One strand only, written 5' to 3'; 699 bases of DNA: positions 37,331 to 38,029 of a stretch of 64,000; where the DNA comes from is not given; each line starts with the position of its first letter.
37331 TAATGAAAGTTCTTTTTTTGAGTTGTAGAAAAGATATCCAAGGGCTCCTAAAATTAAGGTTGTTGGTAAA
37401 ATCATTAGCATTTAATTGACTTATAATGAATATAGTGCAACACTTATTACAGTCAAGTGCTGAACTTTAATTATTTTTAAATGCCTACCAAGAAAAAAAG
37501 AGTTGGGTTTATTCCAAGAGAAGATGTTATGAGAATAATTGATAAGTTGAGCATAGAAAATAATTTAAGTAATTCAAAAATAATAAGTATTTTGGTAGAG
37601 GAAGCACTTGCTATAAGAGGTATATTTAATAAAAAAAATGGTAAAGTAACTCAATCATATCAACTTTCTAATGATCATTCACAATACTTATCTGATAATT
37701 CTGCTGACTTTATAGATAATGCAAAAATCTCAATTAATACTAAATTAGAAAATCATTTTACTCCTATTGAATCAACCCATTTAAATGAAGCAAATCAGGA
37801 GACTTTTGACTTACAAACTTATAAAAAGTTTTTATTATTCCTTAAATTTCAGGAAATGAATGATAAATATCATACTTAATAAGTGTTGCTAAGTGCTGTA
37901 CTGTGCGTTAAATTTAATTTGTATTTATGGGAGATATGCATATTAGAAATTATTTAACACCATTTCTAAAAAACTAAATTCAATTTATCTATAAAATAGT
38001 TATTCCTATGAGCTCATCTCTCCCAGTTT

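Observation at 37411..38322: RHH gene bracketed by four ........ motifs, including a 13-bp inverted repeat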

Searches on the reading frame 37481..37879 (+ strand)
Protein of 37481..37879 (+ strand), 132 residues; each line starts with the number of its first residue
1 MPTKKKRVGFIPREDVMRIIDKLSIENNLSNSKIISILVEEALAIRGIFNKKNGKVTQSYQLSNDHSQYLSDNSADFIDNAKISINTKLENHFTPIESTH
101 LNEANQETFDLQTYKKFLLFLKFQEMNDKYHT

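Call 4: search_protein_families(library=pfam, proteins=[window:37481-37879:+], max_evalue=1)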
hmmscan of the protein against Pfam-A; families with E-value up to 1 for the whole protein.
window:37481-37879:+ (132 aa): 1 family
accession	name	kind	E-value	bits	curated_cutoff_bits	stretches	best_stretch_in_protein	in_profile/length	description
PF00217.24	ATP-gua_Ptrans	-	0.0078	16.1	22.4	1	12-66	124-176/203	ATP:guanido phosphotransferase, C-terminal catalytic domain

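Call 7: search_protein_families(library=ncbifam, proteins=[window:37481-37879:+], max_evalue=1)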
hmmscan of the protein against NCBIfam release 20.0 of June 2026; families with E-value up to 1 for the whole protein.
window:37481-37879:+ (132 aa): 2 families
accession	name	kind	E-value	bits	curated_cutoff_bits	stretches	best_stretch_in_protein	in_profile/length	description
TIGR01049.1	rpsJ_bact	equivalog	0.061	13.6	72.75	1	90-123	43-76/99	30S ribosomal protein S10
NF001861.0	PRK00596.1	equivalog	0.079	13.3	85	1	85-123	42-79/102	30S ribosomal protein S10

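Call 9: find_homologous_proteins(query=window:37481-37879:+)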
Query window:37481-37879:+ (132 aa): 6311 proteins with E <= 0.001 among 6326 candidates; the best 120 are listed.
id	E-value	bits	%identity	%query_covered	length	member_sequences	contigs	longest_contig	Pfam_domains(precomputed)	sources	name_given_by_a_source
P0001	1.1e-78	279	100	100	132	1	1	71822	-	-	-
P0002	8.6e-66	238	88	98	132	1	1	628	-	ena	-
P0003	1.1e-65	237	87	100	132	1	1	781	-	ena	-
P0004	3.1e-65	236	86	100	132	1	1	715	-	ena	-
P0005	3.4e-65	236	86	100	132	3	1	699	-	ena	-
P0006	5.4e-65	235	86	100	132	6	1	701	-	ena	-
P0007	8.2e-65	235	86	100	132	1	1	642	-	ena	-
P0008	1.0e-64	234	86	100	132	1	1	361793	-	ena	-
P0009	2.9e-64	233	86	100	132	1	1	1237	-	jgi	-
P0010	3.3e-64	233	86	100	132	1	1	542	-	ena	-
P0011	3.4e-64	233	85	100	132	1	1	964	-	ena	-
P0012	6.4e-64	232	86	100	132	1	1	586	-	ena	-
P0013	7.2e-64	232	86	100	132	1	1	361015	-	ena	-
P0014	1.1e-63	231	84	100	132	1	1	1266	-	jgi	-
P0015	1.4e-63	231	86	100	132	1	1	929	-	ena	-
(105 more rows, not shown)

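Call 10: find_related_loci(query=window:37481-37879:+, collection=genome_contigs, flank=2500)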
Query window:37481-37879:+ (132 aa) in genome_contigs; peptide patterns used: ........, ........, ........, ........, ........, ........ (x = any residue, [..] = any of these).
354 stretches matched a pattern; 138 encode a relative of the query (tblastn E <= 1e-3); the best 80 are kept; 80 distinct loci.
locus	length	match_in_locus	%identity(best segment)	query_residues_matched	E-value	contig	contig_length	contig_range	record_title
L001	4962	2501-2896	83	1-132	9e-69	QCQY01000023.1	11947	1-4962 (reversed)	Prochlorococcus sp. AG-459-B06 Ga0172001_123, whole genome shotgun sequence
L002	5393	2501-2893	83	1-131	3e-68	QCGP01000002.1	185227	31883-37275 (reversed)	Prochlorococcus sp. AG-388-F11 Ga0171845_102, whole genome shotgun sequence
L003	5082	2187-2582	81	1-132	7e-68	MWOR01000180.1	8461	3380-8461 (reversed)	Prochlorococcus sp. HOT208_60m_813I02 contig_180, whole genome shotgun sequence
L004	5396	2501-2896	81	1-132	3e-67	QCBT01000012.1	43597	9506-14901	Prochlorococcus sp. AG-347-J06 Ga0171830_112, whole genome shotgun sequence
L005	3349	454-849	81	1-132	2e-67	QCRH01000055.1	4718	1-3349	Prochlorococcus sp. AG-459-O09 Ga0172010_155, whole genome shotgun sequence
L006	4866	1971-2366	82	1-132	3e-67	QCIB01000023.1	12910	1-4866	Prochlorococcus sp. AG-402-I23 Ga0115732_123, whole genome shotgun sequence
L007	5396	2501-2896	81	1-132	2e-67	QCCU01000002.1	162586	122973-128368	Prochlorococcus sp. AG-347-M23 Ga0115721_102, whole genome shotgun sequence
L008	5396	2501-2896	82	1-132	8e-67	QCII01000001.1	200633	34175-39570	Prochlorococcus sp. AG-402-K21 Ga0115738_101, whole genome shotgun sequence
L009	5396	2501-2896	81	1-132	5e-67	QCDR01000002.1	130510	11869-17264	Prochlorococcus sp. AG-355-J23 Ga0115766_102, whole genome shotgun sequence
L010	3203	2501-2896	81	1-132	9e-67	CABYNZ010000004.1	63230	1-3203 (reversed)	MAG: uncultured Prochlorococcus sp. isolate AG-894-K10 genome assembly, contig: AG-894-K10_NODE_4, whole genome shotgun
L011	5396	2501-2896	81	1-132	1e-66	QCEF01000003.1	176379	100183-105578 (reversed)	Prochlorococcus sp. AG-355-N16 Ga0115778_103, whole genome shotgun sequence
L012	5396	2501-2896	78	1-132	2e-66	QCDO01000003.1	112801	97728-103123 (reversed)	Prochlorococcus sp. AG-355-J09 Ga0115764_103, whole genome shotgun sequence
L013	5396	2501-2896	80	1-132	1e-66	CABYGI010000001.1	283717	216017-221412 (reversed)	MAG: uncultured Prochlorococcus sp. isolate AG-894-C11 genome assembly, contig: AG-894-C11_NODE_1, whole genome shotgun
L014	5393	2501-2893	82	1-131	3e-66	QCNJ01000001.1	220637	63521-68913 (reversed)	Prochlorococcus sp. AG-424-P18 Ga0171944_101, whole genome shotgun sequence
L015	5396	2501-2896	80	1-132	2e-66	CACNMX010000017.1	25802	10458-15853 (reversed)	MAG: uncultured Prochlorococcus sp. isolate AG-893-G11 genome assembly, contig: AG-893-G11_NODE_17, whole genome shotgun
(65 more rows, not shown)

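Call 26: search_solved_structures(query=A1, max_evalue=10, show_alignments=3)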
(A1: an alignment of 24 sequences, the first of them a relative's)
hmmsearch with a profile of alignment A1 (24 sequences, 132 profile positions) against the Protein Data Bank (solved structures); distinct sequences matched with E-value up to 10: 10.
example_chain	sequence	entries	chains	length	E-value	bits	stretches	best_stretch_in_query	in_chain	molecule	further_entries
2z0v_A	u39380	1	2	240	0.066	16.8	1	4-39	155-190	SH3-containing GRB2-like protein 3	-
8fmw_J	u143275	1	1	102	0.17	15.5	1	88-122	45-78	30S ribosomal protein S10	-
9i5v_K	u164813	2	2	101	0.21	15.2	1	92-119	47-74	Small ribosomal subunit protein uS10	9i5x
1b01_A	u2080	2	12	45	0.36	14.4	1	5-41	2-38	TRANSCRIPTIONAL REPRESSOR COPG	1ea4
2cpg_A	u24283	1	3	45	0.36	14.4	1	5-41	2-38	TRANSCRIPTIONAL REPRESSOR COPG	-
25st_A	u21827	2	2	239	0.54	13.8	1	11-109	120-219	Guanine nucleotide-binding protein G(i) subunit alpha-1,Guanine nucleotide-binding protein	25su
2x9j_A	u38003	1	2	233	0.75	13.4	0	80-116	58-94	PHYCOERYTHROBILIN SYNTHASE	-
2vck_A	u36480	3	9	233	0.76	13.3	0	80-116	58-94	CYANOBACTERIAL PHYCOERYTHROBILIN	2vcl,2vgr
2x9i_A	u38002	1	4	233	0.85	13.2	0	80-115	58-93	PHYCOBILIN SYNTHASE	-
6v39_j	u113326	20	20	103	1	12.9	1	92-121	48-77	30S ribosomal protein S10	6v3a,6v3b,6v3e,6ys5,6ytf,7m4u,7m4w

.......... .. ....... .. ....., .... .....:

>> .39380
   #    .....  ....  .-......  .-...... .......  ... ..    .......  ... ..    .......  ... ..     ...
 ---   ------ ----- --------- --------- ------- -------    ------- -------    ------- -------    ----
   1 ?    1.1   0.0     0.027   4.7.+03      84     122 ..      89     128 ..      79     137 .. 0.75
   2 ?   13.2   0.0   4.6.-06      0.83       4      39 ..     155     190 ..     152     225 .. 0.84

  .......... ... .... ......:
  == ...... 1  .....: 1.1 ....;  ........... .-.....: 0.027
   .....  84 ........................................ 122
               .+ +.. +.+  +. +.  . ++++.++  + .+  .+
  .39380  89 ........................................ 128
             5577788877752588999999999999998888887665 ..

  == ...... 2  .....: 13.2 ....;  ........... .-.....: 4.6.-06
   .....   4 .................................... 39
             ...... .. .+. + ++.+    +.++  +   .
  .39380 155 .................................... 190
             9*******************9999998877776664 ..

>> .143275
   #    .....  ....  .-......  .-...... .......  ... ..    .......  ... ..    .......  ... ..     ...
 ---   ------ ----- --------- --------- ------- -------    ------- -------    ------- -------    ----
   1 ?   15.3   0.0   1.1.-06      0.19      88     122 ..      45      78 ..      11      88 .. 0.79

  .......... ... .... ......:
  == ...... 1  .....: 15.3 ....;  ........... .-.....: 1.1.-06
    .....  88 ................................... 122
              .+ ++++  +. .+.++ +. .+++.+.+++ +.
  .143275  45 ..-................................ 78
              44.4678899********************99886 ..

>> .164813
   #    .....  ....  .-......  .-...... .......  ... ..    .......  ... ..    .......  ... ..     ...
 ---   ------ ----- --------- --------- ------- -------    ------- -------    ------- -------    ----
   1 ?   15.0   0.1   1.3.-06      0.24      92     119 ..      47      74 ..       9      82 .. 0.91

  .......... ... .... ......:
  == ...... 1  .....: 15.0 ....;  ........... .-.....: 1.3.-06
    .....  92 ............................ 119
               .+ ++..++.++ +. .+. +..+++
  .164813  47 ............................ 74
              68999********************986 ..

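Call 29: search_protein_representatives(protein=window:37481-37879:+)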
Query: 132 residues. Proteins with E-value up to 0.001 (for the whole library): 209; up to 1e-10: 67; up to 1e-30: 3. The best 150 are listed.
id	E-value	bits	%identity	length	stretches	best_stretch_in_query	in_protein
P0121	6.0e-45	168.9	66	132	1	1-132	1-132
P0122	4.6e-34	133.8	79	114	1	1-89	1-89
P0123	2.4e-33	131.4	82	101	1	1-80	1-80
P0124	1.8e-30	122.2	71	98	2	1-77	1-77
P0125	2.7e-30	121.6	82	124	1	1-77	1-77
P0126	5.1e-30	120.7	73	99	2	1-74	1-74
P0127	5.9e-30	120.5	84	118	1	1-75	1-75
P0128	2.5e-28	115.2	66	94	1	39-132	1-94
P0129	9.0e-28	113.5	68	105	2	67-132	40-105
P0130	4.4e-27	111.2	57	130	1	1-132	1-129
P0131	6.2e-27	110.7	54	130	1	1-131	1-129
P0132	3.5e-26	108.3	89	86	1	1-63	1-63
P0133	6.9e-26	107.4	66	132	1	50-132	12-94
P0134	1.7e-24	102.9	87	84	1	1-61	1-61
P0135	2.2e-24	102.5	95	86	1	1-56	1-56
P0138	5.1e-23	98.1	51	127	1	1-126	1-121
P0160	3.2e-16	76.2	44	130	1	1-127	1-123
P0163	1.2e-15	74.3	45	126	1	1-129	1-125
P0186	7.4e-11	58.9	39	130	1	1-126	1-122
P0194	7.1e-10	55.7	55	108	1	1-56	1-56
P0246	4.5e-07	46.7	33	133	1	1-126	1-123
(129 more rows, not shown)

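Call 31: predict_structure(alignment_id=A1)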
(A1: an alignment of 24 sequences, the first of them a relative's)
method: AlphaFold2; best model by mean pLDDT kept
length: 132 residues; sequences in the alignment: 24
mean_pLDDT: 50.7   pTM: 0.33
mean pLDDT of the five models: 50.7, 50.2, 50.0, 46.1, 43.7
residues with pLDDT >= 90: 0; 70-90: 28; 50-70: 35; < 50: 69
segments of 3 or more residues with pLDDT < 50: 1-8, 49-98, 128-132
pLDDT, mean of each block of 10 residues (from residue 1): 47 74 79 74 54 39 31 31 32 39 52 58 51 40
secondary structure, 60 per line:
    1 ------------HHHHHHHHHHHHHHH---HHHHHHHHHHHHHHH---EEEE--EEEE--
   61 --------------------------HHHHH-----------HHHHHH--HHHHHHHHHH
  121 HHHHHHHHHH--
elements in order: H13-27 H31-45 E49-52 E55-58 H87-91 H103-108 H111-130

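Call 33: search_solved_structures(query=A2, max_evalue=10, show_alignments=2)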
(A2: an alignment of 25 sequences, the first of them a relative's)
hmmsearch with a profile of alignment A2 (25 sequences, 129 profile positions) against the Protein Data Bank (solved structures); distinct sequences matched with E-value up to 10: 1.
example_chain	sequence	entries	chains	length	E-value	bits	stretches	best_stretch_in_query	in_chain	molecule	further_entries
4big_A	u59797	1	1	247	2.4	12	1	41-126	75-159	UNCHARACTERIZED LIPOPROTEIN SAOUHSC_00053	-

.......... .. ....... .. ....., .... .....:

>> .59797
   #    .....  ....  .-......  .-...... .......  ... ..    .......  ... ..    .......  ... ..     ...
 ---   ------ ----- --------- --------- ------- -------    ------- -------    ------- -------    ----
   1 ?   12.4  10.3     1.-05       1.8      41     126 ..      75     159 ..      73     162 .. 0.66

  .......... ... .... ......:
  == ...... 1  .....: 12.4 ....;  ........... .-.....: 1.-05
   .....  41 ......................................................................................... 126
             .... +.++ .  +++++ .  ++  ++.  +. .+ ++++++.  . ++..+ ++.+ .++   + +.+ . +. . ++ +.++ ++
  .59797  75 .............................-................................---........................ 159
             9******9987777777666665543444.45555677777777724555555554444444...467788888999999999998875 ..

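Call 34: search_protein_families(library=pfam, alignment_id=A2, max_evalue=1)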
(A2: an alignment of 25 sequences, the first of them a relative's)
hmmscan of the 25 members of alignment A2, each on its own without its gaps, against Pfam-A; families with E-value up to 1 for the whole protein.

A. member 1, P0001 (132 aa): 1 family
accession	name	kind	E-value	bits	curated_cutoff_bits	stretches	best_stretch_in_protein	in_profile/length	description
PF00217.24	ATP-gua_Ptrans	-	0.0078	16.1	22.4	1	12-66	124-176/203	ATP:guanido phosphotransferase, C-terminal catalytic domain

B. families by the number of members that match (of 25 scanned): 19 families
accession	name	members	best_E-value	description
PF07878.17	RHH_5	2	0.0037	CopG-like RHH_1 or ribbon-helix-helix domain, RHH_5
PF21125.3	MPN_2A_DUB_like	1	0.0014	BRCA1-A complex subunit Abraxas 1 MPN domain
PF08941.15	USP8_interact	1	0.0058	USP8 interacting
PF13053.11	DUF3914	1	0.0077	Protein of unknown function (DUF3914)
PF00217.24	ATP-gua_Ptrans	1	0.0078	ATP:guanido phosphotransferase, C-terminal catalytic domain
PF15881.10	DUF4734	1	0.012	Domain of unknown function (DUF4734)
PF15977.11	HTH_46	1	0.017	Winged helix-turn-helix DNA binding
PF25189.1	Tad8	1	0.02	Type II Thoeris inhibitor Tad8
PF14838.11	INTS5_C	1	0.027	Integrator complex subunit 5 C-terminus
PF01418.23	HTH_6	1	0.03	Helix-turn-helix domain, rpiR family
PF14842.11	FliG_N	1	0.031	FliG N-terminal domain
PF05873.17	Mt_ATP-synt_D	1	0.039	ATP synthase D chain, mitochondrial (ATP5H)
PF25284.1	DUF7874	1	0.046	Family of unknown function (DUF7874)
PF11527.13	ARL2_Bind_BART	1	0.079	The ARF-like 2 binding protein BART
PF10796.14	Anti-adapt_IraP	1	0.1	Sigma-S stabilisation anti-adaptor protein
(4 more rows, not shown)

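Call 37: find_homologous_proteins(query=P0163)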
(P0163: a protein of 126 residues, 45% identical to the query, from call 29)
Query P0163 (126 aa): 88 proteins with E <= 0.001 among 92 candidates.
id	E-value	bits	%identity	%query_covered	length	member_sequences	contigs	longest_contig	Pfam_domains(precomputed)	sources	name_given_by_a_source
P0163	4.9e-75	267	100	100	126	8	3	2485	-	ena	-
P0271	1.3e-66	240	89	100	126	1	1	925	-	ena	-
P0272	7.1e-64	231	88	100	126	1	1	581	-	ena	-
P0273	2.3e-62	226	86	100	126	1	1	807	-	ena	-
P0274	1.9e-61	224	86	100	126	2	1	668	-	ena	-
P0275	2.0e-60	220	84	100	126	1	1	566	-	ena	-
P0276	7.4e-59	215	83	100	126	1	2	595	-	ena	-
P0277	5.0e-55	203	79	100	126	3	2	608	-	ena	-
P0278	6.4e-55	202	79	100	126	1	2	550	-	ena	-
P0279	6.7e-55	202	76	100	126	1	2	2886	-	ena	-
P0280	6.8e-54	199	78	100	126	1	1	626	-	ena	-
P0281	1.3e-52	195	72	100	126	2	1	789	-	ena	-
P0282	2.0e-52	194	77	100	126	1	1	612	-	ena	-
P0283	3.7e-50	187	74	99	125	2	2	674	-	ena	-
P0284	4.9e-50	187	71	100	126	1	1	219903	-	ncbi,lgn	-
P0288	4.1e-45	171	67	100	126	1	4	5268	-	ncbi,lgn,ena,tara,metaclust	tara:strand:- start:399 stop:779 length:381 start_codon:yes stop_codon:yes gene_type:complete|metacl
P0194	1.3e-21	95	50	98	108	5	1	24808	-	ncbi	-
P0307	1.4e-17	82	44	97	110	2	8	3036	-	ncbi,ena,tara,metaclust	tara:strand:- start:18 stop:350 length:333 start_codon:yes stop_codon:yes gene_type:complete|metaclu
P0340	5.7e-14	70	67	45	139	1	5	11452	-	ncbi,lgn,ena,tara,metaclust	tara:strand:+ start:118 stop:537 length:420 start_codon:yes stop_codon:yes gene_type:complete|metacl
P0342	1.0e-13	70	40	98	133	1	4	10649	-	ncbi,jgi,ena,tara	tara:strand:+ start:1005 stop:1406 length:402 start_codon:yes stop_codon:yes gene_type:complete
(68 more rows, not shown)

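Call 38: fold_search(model_id=the predicted structure, library=pdb)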
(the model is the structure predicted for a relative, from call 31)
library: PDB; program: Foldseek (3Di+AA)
matches with E <= 10: 13; with E <= 0.001: 0
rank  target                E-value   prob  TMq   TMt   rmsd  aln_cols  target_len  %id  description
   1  1ea4_F                1.7e+00  0.54  0.24  0.66   7.9        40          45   32  TRANSCRIPTIONAL REPRESSOR COPG/22bp dsDNA COMPLEX (released 2001-07-05)
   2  1ea4_B                2.2e+00  0.44  0.22  0.65   8.0        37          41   35  TRANSCRIPTIONAL REPRESSOR COPG/22bp dsDNA COMPLEX (released 2001-07-05)
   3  6gts_C                5.5e+00  0.08  0.24  0.35   9.6        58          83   19  Structure of the AtaT-AtaR complex bound DNA (released 2019-03-06)
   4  1u9p                  6.6e+00  0.23  0.27  0.37   1.9        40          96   30  Permuted single-chain Arc (released 2005-02-15)
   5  9kkd_A                6.6e+00  0.20  0.24  0.63   2.0        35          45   23  the structure of StnY (released 2025-11-19)
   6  8y5l_NA               7.0e+00  0.14  0.22  0.06   2.1        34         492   29  E.coli transcription translation coupling complex in TTC-B state 1 (subclass1) containing mRNA with 30-mer spacer, Nu (released 2025-08-13)
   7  6sbx_C                8.4e+00  0.09  0.24  0.53  10.3        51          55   20  CdbA Form Two (released 2020-04-22)
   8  9qh8_A                8.4e+00  0.06  0.18  0.10   4.5        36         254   25  reduced NorQ-NorD VWA domain complex from Paracoccus denitrificans (released 2026-03-25)
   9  1myk_B                8.9e+00  0.12  0.25  0.65   7.4        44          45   27  CRYSTAL STRUCTURE, FOLDING, AND OPERATOR BINDING OF THE HYPERSTABLE ARC REPRESSOR MUTANT PL8 (released 1995-01-26)
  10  6ajm_E                9.5e+00  0.12  0.24  0.44   7.3        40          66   20  Crystal structure of apo AtaTR (released 2019-01-02)
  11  2kwp_MODEL_1_A        9.5e+00  0.11  0.22  0.23   2.6        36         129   25  Solution structure of the aminoterminal domain of E. coli NusA (released 2010-07-14)
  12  9be2                  9.5e+00  0.08  0.18  0.08   3.4        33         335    9  Structure of the E. coli nucleic associated protein, YejK (released 2024-05-15)
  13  4trr_B                9.5e+00  0.06  0.19  0.11   8.3        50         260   20  Crystal structure of a putative Putative D-beta-hydroxybutyrate dehydrogenase from Burkholderia cenocepacia J2315 (released 2014-08-06)

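Call 39: find_encoding_contigs(protein=P0284, flank=2500, max_places=2)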
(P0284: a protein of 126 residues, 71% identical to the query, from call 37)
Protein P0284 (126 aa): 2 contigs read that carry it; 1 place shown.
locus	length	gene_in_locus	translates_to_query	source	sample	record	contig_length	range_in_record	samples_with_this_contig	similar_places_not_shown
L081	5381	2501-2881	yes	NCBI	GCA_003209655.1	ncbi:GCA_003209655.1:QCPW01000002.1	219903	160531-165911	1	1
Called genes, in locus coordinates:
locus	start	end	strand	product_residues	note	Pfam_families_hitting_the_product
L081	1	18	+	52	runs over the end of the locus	-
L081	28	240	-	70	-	-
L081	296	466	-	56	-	-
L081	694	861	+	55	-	-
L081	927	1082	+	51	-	-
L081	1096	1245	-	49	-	-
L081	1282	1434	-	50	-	-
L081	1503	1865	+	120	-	-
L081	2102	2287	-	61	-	-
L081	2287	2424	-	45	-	-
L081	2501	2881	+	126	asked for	-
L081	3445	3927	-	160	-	PF00588:SpoU_methylase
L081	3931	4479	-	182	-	PF02283:CobU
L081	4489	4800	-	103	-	-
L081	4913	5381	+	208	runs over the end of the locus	PF11152:CCB2_CCB4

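Call 40: find_encoding_contigs(protein=P0194, flank=2500, max_places=2)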
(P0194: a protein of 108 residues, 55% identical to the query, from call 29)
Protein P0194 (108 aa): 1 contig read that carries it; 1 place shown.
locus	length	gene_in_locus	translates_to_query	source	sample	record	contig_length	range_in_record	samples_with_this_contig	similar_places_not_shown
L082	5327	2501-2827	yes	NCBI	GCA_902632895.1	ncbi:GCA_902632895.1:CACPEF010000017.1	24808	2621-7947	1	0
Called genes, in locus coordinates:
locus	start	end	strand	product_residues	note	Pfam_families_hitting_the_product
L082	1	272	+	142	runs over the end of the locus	-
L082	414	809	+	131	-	-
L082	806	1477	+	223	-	PF04212:MIT (faint), PF07719:TPR_2 (faint), PF13424:TPR_12 (faint), PF00515:TPR_1 (faint), PF13181:TPR_8 (faint), PF13414:TPR_11 (faint)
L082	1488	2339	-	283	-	PF01435:Peptidase_M48 (faint)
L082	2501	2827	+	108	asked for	-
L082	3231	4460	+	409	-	-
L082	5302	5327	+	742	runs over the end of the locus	PF13148:DUF3987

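Call 41: find_encoding_contigs(protein=P0340, flank=2500, max_places=2)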
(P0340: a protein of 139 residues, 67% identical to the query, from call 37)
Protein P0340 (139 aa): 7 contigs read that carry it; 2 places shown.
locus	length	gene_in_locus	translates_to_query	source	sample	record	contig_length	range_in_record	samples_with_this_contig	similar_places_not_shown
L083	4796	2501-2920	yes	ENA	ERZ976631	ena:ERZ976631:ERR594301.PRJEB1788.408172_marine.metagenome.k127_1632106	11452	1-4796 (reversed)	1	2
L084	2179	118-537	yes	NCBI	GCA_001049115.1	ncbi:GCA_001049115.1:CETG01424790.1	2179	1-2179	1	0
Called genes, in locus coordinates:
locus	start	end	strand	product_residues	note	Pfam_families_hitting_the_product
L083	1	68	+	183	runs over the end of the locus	PF08547:CIA30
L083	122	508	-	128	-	-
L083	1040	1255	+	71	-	PF09493:DUF2389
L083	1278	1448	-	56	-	-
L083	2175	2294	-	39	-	-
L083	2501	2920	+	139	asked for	-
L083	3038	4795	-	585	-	?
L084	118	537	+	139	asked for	-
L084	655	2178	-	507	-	?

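Call 44: search_dna_similar(query=P0246, collection=phages, mode=protein, max_evalue=0.001, max_rows=10)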
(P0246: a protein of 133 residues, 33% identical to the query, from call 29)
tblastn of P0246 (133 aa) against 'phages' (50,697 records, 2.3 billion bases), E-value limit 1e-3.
No match.

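Call 45: find_homologous_proteins(query=P0246)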
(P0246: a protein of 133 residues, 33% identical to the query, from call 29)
Query P0246 (133 aa): 3546 proteins with E <= 0.001 among 3557 candidates; the best 120 are listed.
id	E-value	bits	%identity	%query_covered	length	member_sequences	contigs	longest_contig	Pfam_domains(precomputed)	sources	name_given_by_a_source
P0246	2.0e-79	282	100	100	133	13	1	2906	-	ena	-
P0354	1.8e-66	240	87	100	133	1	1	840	-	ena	-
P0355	3.0e-64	233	85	100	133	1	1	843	-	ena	-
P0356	3.4e-64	233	86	100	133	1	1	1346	-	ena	-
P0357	7.3e-63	228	85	100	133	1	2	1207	-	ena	-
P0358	1.9e-53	198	69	100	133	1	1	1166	-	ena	-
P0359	2.1e-52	194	68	100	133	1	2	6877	-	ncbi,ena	-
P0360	9.5e-48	179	64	100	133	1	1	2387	-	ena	-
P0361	3.2e-47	178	63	100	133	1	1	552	-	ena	-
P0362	1.6e-45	172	62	100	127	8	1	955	-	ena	-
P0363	7.8e-44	167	61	100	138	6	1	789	-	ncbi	-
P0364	4.2e-42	161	61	98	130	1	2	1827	-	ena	-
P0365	1.3e-41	160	57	100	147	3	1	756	-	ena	-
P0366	8.2e-41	157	61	100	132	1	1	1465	-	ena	-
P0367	2.3e-40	156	97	58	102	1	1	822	-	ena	-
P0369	2.8e-39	152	61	98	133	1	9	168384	-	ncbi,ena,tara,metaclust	tara:strand:- start:9956 stop:10357 length:402 start_codon:yes stop_codon:yes gene_type:complete|met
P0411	4.5e-18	84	47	95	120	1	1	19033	-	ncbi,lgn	-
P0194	9.7e-18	82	43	93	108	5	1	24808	-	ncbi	-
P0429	1.1e-17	82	39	98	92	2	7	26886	-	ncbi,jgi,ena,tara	tara:strand:+ start:1408 stop:1686 length:279 start_codon:yes stop_codon:yes gene_type:complete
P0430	1.2e-17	82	42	90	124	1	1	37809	-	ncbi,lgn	-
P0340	1.2e-17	82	71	42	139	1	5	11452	-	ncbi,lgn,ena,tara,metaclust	tara:strand:+ start:118 stop:537 length:420 start_codon:yes stop_codon:yes gene_type:complete|metacl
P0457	2.2e-17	81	67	45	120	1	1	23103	-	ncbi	-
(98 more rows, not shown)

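Call 46: find_encoding_contigs(protein=P0369, flank=3000, max_places=1)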
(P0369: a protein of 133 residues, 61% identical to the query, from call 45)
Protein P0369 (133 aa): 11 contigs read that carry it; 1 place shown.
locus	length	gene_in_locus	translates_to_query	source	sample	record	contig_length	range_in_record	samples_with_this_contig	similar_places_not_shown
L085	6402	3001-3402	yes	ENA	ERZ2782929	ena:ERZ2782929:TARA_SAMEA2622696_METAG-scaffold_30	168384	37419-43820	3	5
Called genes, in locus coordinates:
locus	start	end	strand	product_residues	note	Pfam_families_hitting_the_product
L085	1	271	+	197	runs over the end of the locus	-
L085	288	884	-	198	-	PF00578:AhpC-TSA, PF08534:Redoxin, PF10417:1-cysPrx_C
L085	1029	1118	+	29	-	-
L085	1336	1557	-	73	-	-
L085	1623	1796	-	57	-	-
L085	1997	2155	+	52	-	-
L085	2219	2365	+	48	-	-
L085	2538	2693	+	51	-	-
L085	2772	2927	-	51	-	-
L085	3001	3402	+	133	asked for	-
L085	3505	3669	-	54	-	-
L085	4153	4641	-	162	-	PF00588:SpoU_methylase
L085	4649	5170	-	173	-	PF02283:CobU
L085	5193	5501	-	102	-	-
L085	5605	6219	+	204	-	PF11152:CCB2_CCB4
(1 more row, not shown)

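Call 47: find_encoding_contigs(protein=P0429, flank=3000, max_places=1)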
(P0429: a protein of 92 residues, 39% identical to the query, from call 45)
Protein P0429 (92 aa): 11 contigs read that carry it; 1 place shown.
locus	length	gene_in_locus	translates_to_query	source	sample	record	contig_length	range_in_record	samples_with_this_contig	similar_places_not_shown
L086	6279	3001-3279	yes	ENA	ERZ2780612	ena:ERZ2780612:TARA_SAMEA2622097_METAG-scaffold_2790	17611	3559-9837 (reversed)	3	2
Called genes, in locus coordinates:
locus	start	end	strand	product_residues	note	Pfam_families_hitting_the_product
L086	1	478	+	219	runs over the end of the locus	-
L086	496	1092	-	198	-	PF00578:AhpC-TSA, PF08534:Redoxin, PF10417:1-cysPrx_C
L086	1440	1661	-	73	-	-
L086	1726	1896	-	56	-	-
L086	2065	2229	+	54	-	-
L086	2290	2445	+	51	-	-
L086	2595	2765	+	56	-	-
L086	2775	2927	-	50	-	-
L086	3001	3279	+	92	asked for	-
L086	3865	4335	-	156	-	PF00588:SpoU_methylase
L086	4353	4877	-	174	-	PF02283:CobU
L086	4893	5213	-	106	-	-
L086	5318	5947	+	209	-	PF11152:CCB2_CCB4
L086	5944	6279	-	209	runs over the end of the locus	PF06835:LptC, PF03968:LptD_N (faint)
